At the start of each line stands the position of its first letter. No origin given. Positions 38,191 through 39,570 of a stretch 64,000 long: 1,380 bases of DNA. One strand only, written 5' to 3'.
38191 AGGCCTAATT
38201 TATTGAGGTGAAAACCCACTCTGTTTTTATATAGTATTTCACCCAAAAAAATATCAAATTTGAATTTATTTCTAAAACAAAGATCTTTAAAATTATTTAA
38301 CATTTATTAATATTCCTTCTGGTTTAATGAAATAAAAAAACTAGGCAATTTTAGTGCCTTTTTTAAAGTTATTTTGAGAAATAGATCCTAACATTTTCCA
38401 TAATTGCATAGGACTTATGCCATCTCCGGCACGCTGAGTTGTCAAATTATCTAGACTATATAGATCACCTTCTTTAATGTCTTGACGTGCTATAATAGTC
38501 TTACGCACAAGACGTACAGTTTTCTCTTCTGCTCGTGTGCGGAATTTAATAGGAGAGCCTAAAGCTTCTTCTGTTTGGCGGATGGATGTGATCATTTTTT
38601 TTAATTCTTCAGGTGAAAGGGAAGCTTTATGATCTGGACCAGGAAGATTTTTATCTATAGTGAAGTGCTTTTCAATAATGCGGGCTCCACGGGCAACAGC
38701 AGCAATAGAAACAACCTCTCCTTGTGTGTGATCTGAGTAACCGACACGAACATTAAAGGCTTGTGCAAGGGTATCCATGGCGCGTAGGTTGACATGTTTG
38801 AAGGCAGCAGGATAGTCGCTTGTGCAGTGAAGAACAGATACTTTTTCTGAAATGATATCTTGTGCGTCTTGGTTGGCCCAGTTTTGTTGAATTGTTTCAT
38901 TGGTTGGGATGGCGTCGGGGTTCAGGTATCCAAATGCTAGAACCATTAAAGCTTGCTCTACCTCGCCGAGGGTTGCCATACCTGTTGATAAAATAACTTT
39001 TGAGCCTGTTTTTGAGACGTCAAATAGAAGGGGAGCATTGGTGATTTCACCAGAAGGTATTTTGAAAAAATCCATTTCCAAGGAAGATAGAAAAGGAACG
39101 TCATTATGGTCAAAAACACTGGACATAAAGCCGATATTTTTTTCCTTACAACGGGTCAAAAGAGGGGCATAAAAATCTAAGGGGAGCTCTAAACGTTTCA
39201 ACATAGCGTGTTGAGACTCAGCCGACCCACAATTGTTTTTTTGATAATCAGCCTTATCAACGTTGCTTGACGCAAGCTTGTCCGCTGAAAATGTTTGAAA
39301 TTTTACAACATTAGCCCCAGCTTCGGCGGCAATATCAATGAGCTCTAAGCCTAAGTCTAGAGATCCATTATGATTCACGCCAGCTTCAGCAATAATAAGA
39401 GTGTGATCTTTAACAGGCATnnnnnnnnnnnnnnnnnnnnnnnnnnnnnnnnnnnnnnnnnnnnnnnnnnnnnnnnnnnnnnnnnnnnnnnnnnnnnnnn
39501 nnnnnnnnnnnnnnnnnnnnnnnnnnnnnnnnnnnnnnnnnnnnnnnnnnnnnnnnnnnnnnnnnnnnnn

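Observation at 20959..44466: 23.5-kb single-strand operon for a heavily tailored legionaminic-acid-type nonulosonic acid glycan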

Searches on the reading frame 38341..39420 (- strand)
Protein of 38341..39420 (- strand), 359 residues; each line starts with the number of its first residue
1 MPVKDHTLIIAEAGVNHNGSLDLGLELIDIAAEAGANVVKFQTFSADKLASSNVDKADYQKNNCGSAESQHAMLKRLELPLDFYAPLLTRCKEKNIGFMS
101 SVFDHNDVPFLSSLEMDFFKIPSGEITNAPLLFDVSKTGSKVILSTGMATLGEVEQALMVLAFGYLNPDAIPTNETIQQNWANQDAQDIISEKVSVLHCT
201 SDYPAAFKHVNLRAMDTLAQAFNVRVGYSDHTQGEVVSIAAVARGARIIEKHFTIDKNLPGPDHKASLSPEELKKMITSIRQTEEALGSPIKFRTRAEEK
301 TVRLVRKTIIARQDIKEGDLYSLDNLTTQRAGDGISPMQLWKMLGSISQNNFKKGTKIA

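Call 4: search_protein_families(library=pfam, proteins=[window:38341-39420:-])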
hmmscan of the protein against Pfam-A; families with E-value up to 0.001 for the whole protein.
window:38341-39420:- (359 aa): 2 families
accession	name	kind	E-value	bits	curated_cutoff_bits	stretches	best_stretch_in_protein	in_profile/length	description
PF03102.20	NeuB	-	4.6e-93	311.6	22.1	1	27-291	1-240/241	NeuB family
PF01323.26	DSBA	-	0.00012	22.4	25.6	0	231-311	15-95/191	DSBA-like thioredoxin domain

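Call 6: search_protein_families(library=ncbifam, proteins=[window:38341-39420:-])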
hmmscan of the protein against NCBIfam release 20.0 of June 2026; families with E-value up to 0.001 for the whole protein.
window:38341-39420:- (359 aa): 3 families
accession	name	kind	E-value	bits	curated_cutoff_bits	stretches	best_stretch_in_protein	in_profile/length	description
TIGR03569.1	NeuB_NnaB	equivalog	2.5e-133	444.2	399.65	1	7-358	1-329/329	N-acetylneuraminate synthase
TIGR03586.1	PseI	equivalog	1.3e-78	264.5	340.25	2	187-357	157-326/327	pseudaminic acid synthase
NF006421.0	PRK08673.1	subfamily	0.00054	19.3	335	0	237-289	283-335/338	3-deoxy-7-phosphoheptulonate synthase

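Call 9: find_encoding_contigs(protein=window:38341-39420:-, flank=10000, max_places=6)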
Protein window:38341-39420:- (359 aa): no gene with exactly this product is on record in the collection.

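Call 19: list_cluster_members(proteins=[P0001, window:38341-39420:-, window:37440-38303:-, window:35937-36611:-, window:23291-25147:-, window:25147-27498:-, window:21791-23287:-, window:27650-28765:-, window:13780-16626:-, window:50612-52909:+])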
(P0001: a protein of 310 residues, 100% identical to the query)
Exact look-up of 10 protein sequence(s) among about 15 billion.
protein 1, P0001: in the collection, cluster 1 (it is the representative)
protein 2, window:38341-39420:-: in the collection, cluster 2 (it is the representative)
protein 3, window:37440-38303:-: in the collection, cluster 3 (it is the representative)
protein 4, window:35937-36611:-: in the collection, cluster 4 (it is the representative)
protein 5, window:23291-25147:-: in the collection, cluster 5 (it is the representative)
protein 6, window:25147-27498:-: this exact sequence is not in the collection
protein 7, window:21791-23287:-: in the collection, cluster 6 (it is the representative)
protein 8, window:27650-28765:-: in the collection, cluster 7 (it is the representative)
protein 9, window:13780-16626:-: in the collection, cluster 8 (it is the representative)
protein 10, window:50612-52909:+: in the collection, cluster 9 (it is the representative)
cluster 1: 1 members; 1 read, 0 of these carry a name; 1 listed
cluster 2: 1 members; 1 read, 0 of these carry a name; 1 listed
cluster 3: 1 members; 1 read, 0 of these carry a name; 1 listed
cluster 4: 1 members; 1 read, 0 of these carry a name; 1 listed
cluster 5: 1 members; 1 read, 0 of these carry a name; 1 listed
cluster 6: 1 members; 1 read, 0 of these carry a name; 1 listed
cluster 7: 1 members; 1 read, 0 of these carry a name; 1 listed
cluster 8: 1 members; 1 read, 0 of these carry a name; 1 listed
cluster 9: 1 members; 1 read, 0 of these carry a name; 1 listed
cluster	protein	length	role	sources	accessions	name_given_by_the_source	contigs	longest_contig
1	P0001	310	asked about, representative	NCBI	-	-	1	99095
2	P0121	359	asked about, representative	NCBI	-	-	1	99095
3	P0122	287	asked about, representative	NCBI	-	-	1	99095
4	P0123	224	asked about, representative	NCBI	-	-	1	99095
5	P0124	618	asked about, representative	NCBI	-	-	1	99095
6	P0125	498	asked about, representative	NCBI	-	-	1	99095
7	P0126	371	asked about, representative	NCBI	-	-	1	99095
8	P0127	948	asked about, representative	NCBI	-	-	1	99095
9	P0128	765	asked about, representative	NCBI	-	-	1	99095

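Call 39: search_solved_structures(query=A2, max_evalue=0.001, show_alignments=5)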
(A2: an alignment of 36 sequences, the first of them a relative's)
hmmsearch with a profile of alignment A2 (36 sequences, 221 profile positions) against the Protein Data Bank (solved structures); distinct sequences matched with E-value up to 0.001: 70 (the best 60 are shown).
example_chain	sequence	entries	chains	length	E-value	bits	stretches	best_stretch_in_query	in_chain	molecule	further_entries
5vyt_A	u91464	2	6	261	1.2e-17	67.5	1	25-213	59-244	Gdp-mannose 4,6-dehydratase / gdp-4-amino-4,6-dideoxy-d-mannose formyltransferase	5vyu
5vys_A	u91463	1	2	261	1.2e-17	67.4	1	20-213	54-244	Gdp-mannose 4,6-dehydratase / gdp-4-amino-4,6-dideoxy-d-mannose formyltransferase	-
5vyr_A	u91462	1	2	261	1.6e-17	67.1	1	25-213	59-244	Gdp-mannose 4,6-dehydratase / gdp-4-amino-4,6-dideoxy-d-mannose formyltransferase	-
6pih_A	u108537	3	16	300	1.6e-13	54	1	41-216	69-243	Bifunctional polymyxin resistance protein ArnA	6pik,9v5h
1yrw_A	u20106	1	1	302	1.6e-13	54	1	41-216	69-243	protein ArnA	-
2bln_A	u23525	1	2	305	1.6e-13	54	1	41-216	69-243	PROTEIN YFBG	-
5j63_A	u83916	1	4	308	1.7e-13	53.9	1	41-216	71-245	Bifunctional polymyxin resistance protein ArnA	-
1z7e_A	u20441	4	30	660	8.7e-13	51.6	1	41-216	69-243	protein ArnA | Bifunctional polymyxin resistance protein ArnA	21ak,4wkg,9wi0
8gjh_A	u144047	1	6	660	5e-12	49.1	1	42-215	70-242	Bifunctional polymyxin resistance protein ArnA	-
4lxq_A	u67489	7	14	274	5.3e-12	49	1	57-202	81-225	WlaRD, a sugar 3N-formyl transferase | WlaRD a sugar 3N formyltransferase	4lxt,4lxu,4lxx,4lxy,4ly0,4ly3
6nbp_A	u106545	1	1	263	2.2e-11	47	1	27-213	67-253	N-formyltransferase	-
6ci2_A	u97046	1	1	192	1.3e-10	44.5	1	31-148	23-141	formyltransferase PseJ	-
6ci4_A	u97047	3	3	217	1.7e-10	44.1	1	31-148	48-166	formyltransferase PseJ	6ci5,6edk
7n7a_A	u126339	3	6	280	2.1e-10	43.8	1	58-202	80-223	Formyl_trans_N domain-containing protein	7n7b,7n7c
3p9x_A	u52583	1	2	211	3.6e-10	43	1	41-156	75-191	phosphoribosylglycinamide formyltransferase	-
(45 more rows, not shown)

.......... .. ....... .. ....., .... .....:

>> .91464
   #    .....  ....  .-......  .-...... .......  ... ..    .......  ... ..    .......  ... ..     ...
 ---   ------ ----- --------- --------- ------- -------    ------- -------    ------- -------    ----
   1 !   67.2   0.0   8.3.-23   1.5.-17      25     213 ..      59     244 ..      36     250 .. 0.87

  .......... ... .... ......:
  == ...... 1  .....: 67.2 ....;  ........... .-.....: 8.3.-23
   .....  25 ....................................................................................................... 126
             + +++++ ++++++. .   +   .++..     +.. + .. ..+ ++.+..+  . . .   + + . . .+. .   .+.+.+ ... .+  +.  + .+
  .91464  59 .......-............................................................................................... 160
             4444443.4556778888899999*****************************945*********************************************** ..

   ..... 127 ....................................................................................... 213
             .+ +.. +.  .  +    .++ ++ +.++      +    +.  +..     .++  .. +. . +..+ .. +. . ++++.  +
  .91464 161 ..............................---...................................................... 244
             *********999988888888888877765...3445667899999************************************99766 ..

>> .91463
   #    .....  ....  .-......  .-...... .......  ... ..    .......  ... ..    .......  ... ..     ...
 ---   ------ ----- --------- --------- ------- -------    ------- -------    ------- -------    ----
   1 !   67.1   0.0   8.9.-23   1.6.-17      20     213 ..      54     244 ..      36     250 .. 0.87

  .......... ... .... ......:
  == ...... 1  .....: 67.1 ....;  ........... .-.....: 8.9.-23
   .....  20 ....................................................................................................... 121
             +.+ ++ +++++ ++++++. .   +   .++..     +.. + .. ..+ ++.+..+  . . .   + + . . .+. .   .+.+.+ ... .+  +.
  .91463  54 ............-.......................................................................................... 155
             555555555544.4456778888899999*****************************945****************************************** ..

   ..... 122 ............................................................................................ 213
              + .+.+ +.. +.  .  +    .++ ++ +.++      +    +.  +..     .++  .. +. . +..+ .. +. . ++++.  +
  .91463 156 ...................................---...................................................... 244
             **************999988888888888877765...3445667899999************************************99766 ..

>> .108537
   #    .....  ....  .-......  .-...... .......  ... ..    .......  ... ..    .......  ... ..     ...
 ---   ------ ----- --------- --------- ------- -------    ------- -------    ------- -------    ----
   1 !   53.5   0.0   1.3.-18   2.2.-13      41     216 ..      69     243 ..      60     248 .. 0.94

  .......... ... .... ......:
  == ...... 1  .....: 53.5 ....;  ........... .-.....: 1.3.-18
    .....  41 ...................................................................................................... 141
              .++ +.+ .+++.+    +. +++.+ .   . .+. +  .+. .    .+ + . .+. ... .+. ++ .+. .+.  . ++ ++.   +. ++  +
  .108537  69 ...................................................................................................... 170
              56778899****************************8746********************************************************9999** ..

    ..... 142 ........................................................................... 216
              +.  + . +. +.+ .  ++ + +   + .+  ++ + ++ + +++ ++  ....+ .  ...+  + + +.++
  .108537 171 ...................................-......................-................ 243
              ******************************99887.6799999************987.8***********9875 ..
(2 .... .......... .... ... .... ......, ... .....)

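Call 40: find_related_loci(query=A2, collection=metagenome_contigs, flank=10000)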
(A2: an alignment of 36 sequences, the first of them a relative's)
Query A2 (224 aa) in metagenome_contigs; peptide patterns used: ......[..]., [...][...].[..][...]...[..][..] (x = any residue, [..] = any of these).
543 stretches matched a pattern; 433 encode a relative of the query (tblastn E <= 1e-3); the best 80 are kept; 80 distinct loci.
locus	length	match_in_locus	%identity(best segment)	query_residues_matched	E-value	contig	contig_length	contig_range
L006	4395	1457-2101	61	1-215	3e-93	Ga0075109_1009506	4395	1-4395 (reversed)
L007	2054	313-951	54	1-213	4e-83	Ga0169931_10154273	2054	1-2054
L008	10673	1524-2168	54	1-215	5e-79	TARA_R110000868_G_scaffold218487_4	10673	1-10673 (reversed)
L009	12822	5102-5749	51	3-218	4e-77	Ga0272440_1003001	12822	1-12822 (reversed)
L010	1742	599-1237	51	1-213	1e-80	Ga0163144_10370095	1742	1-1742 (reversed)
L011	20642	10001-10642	53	3-218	7e-77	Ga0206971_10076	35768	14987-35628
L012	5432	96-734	52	1-213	2e-76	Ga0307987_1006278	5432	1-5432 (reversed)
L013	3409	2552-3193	52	1-214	6e-76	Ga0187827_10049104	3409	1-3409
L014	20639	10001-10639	50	1-213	7e-75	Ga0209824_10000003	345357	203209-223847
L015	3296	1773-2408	52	2-214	2e-75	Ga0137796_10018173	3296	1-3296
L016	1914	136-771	51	2-213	2e-77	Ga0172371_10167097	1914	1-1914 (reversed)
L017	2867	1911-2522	52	2-205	1e-74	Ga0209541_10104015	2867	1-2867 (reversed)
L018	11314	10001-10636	51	2-213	4e-74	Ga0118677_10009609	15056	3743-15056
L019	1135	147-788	49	2-215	1e-79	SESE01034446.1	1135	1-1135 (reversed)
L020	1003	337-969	52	3-213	1e-79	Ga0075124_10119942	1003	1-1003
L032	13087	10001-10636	48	2-213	1e-72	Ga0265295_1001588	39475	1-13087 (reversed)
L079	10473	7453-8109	48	2-219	5e-69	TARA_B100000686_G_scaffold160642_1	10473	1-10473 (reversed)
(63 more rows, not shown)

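Call 59: predict_structure(alignment_id=A3)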
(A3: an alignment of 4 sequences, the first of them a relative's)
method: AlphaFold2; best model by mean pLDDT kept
length: 287 residues; sequences in the alignment: 4
mean_pLDDT: 41.3   pTM: 0.38
mean pLDDT of the five models: 41.3, 38.9, 38.8, 38.0, 36.7
residues with pLDDT >= 90: 0; 70-90: 11; 50-70: 60; < 50: 216
segments of 3 or more residues with pLDDT < 50: 1-34, 44-66, 76-116, 142-168, 173-251
pLDDT, mean of each block of 10 residues (from residue 1): 24 31 38 47 46 33 47 44 31 28 28 48 53 59 43 31 43 42 27 31 28 30 32 44 46 57 71 69 50
secondary structure, 60 per line:
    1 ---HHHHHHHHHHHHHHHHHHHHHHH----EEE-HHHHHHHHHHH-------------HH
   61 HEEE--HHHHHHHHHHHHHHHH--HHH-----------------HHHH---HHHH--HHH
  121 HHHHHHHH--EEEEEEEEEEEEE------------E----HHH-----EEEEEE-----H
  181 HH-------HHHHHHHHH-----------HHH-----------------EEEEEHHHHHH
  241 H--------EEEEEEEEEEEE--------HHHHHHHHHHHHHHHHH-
elements in order: H4-26 E31-33 H35-45 E62-64 H67-82 H105-108 H112-115 H118-128 E131-143 E169-174 H190-198 E230-234 H235-241 E250-261 H270-286

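Call 81: predict_structure(alignment_id=A2)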
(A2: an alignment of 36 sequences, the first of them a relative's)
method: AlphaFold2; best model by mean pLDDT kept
length: 224 residues; sequences in the alignment: 36
mean_pLDDT: 94.7   pTM: 0.89
mean pLDDT of the five models: 94.7, 94.6, 94.5, 93.6, 92.4
residues with pLDDT >= 90: 206; 70-90: 10; 50-70: 3; < 50: 5
segments of 3 or more residues with pLDDT < 50: 220-224
pLDDT, mean of each block of 10 residues (from residue 1): 97 98 97 97 96 97 98 98 96 98 97 98 97 98 98 97 97 97 96 94 91 75 39
secondary structure, 60 per line:
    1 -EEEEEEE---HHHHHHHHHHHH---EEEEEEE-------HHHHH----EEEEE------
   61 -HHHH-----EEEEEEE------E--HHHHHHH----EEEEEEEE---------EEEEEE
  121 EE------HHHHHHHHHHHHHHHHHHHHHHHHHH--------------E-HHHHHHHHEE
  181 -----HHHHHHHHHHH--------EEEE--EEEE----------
elements in order: E2-8 H12-23 E27-33 H41-45 E50-54 H62-65 E71-77 H87-93 E98-105 E115-122 H129-154 H171-178 H186-196 E205-208 E211-214

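Call 83: fold_search(model_id=the predicted structure, library=pdb)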
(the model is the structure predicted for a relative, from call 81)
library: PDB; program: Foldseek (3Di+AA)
matches with E <= 10: 1767; with E <= 0.001: 156
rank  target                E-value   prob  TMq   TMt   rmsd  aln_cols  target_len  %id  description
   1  5vyu_B                8.0e-18  1.00  0.76  0.70   3.9       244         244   21  Crystal structure of the WbkC N-formyltransferase from Brucella melitensis in complex with GDP-perosaminea and N-10-fo (released 2017-07-05)
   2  5vyt_B                1.0e-17  1.00  0.72  0.65   4.6       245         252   19  Crystal structure of the WbkC N-formyltransferase (F142A variant) from Brucella melitensis (released 2017-07-05)
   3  5vyr_B                2.4e-17  1.00  0.74  0.69   4.1       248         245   20  Crystal structure of the WbkC formyl transferase from Brucella melitensis (released 2017-07-05)
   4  6v2t_B                3.4e-17  1.00  0.77  0.69   3.8       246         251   19  X-ray structure of a sugar N-formyltransferase from Shewanella sp FDAARGOS_354 (released 2020-01-08)
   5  6v2t_A                4.4e-17  1.00  0.77  0.71   4.0       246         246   19  X-ray structure of a sugar N-formyltransferase from Shewanella sp FDAARGOS_354 (released 2020-01-08)
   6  5vys_B                7.8e-17  1.00  0.76  0.70   4.0       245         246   21  Crystal structure of the WbkC N-formyltransferase (C47S variant) from Brucella melitensis (released 2017-07-05)
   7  6v33_B                2.4e-16  1.00  0.75  0.69   4.2       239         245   18  X-ray structure of a sugar N-formyltransferase from Pseudomonas congelans (released 2020-01-08)
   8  4yfv_A                4.6e-16  1.00  0.74  0.69   4.7       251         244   17  X-ray structure of the 4-N-formyltransferase VioF from Providencia alcalifaciens O30 (released 2015-03-11)
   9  4yfy_A                5.6e-16  1.00  0.74  0.69   4.2       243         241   18  X-ray structure of the Viof N-formyltransferase from Providencia alcalifaciens O30 in complex with THF and TDP-Qui4N (released 2015-03-11)
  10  4pzu_H                5.9e-16  1.00  0.74  0.72   4.0       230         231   18  Crystal structure of a putative uncharacterize protein Rv3404c and likely sugar N-formyltransferase from Mycobacterium (released 2014-04-23)
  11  5vyt_C                1.0e-15  1.00  0.76  0.68   4.0       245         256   21  Crystal structure of the WbkC N-formyltransferase (F142A variant) from Brucella melitensis (released 2017-07-05)
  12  4q12_A                1.0e-15  1.00  0.75  0.73   3.8       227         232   18  Crystal structure of a putative uncharacterized protein Rv3404c and likely sugar N-formyltransferase from Mycobacteriu (released 2014-04-23)
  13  4pzu_B                1.1e-15  1.00  0.74  0.72   3.9       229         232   18  Crystal structure of a putative uncharacterize protein Rv3404c and likely sugar N-formyltransferase from Mycobacterium (released 2014-04-23)
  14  4nv1_A                1.2e-15  1.00  0.76  0.71   3.5       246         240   18  Crystal structure of a 4-N formyltransferase from Francisella tularensis (released 2013-12-25)
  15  6v33_A                1.3e-15  1.00  0.76  0.70   4.3       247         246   19  X-ray structure of a sugar N-formyltransferase from Pseudomonas congelans (released 2020-01-08)
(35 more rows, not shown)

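Call 86: search_solved_structures(query=window:38341-39420:-, max_evalue=0.00001)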
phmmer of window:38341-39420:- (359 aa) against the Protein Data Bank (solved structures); distinct sequences matched with E-value up to 0.00001: 8.
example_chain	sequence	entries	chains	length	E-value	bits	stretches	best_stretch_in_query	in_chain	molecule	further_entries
1vli_A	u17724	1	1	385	2e-54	188.1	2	7-159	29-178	Spore coat polysaccharide biosynthesis protein spsE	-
8h2c_A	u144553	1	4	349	3.6e-47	164.3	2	196-355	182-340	Pseudaminic acid synthase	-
2wqp_A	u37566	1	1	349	5e-41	144.1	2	195-358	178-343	POLYSIALIC ACID CAPSULE BIOSYNTHESIS PROTEIN SIAC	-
1xuu_A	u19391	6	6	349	1.3e-40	142.7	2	195-358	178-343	polysialic acid capsule biosynthesis protein SiaC | N-acetylneuraminate synthase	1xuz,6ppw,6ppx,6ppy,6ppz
4ipj_A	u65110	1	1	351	3.5e-40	141.3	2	195-358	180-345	Polysialic acid capsule biosynthesis protein SiaC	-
4ipi_A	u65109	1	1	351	9.1e-40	139.9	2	195-358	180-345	Polysialic acid capsule biosynthesis protein SiaC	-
6ncs_A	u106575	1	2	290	3.7e-38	134.6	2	196-298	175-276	N-acetylneuraminic acid (Sialic acid) synthetase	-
3g8r_A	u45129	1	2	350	2e-16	63.2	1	193-327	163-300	Probable spore coat polysaccharide biosynthesis protein E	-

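Call 88: search_protein_representatives(alignment_id=A3)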
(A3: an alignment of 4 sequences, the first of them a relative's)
Query: 4 sequences, 294 profile positions. Proteins with E-value up to 0.001 (for the whole library): 1169; up to 1e-10: 458; up to 1e-30: 51. The best 150 are listed.
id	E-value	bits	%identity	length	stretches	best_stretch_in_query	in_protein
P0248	6.9e-159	544.0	-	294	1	1-294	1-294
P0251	2.6e-81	289.3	-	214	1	87-294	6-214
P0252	2.5e-60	220.4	-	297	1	13-288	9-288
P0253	7.2e-59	215.6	-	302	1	3-288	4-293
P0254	6.1e-52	192.9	-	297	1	21-273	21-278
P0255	1.7e-46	175.0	-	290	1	18-273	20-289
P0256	2.1e-45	171.4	-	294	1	10-273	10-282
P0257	1.0e-44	169.1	-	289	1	20-273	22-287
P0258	3.5e-43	164.1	-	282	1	15-273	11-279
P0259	5.2e-40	153.7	-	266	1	19-267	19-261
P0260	6.7e-40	153.4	-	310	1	16-272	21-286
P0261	4.5e-37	144.1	-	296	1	10-265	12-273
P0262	8.6e-37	143.2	-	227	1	66-263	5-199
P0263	1.7e-36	142.2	-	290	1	37-265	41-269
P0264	3.4e-36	141.2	-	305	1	14-271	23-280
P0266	7.2e-36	140.1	-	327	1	15-279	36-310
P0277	2.0e-33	132.1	-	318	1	68-271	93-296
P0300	5.0e-31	124.2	-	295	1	15-286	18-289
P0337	8.9e-28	113.6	-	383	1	94-266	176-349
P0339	1.4e-27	112.9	-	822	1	108-273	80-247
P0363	2.8e-26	108.7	-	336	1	19-271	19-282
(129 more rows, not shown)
